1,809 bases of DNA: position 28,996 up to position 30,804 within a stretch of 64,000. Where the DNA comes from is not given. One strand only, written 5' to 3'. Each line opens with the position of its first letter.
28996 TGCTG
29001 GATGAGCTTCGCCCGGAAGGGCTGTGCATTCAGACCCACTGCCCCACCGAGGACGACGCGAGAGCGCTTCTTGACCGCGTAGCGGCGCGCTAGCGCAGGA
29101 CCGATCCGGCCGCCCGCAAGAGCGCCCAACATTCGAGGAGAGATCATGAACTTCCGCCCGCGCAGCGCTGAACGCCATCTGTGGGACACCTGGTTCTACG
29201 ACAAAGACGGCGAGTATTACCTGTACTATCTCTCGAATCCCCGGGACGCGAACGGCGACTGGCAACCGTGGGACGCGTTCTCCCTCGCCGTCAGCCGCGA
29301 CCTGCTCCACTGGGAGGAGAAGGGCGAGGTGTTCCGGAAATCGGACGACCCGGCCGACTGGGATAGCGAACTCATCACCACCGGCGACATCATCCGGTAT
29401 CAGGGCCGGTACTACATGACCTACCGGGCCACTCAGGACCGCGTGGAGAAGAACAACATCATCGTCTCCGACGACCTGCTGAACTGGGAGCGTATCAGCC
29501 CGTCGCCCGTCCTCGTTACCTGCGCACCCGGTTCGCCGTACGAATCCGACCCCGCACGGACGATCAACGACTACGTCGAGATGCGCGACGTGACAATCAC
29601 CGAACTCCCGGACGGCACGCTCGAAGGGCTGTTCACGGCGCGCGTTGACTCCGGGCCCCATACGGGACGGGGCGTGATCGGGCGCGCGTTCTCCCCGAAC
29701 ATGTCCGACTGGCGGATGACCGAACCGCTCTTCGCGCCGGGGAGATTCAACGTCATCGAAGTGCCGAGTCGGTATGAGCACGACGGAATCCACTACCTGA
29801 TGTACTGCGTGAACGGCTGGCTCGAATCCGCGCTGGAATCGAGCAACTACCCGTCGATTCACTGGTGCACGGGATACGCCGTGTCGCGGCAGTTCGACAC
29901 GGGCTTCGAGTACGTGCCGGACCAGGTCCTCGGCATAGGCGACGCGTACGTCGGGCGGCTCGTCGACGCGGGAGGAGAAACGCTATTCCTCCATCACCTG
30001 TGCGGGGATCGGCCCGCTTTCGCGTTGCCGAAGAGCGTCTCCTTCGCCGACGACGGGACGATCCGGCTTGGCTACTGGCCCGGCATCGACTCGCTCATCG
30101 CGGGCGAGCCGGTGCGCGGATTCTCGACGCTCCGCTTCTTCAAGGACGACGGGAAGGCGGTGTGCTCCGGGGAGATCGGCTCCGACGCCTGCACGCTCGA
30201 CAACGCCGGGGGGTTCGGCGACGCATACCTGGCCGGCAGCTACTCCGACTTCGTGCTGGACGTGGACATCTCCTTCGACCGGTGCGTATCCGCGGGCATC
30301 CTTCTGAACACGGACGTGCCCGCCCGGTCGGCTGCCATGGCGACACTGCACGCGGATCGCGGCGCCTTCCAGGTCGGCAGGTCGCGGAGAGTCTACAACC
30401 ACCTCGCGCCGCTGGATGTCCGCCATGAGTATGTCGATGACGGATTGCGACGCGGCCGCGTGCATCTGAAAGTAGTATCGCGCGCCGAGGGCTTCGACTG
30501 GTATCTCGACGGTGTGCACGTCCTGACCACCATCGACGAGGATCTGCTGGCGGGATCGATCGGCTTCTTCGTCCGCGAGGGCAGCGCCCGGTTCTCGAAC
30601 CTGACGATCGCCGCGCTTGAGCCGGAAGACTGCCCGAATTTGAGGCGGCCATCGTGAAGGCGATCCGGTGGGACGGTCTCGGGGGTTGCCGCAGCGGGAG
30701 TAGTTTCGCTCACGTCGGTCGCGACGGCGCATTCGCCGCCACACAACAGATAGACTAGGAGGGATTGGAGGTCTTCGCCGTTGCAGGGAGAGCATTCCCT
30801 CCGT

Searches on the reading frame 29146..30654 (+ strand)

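Call 17: search_protein_families(library=pfam, proteins=[window:29146-30654:+], max_evalue=0.0001)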
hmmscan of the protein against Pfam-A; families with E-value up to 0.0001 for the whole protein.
window:29146-30654:+ (503 aa): 2 families
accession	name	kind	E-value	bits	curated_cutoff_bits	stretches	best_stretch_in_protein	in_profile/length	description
PF00251.26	Glyco_hydro_32N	-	6.8e-09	36.1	22.1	1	20-129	18-126/307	Glycosyl hydrolases family 32 N-terminal domain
PF04616.20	Glyco_hydro_43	-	2.8e-08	33.9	32.2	1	18-224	15-202/288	Glycosyl hydrolases family 43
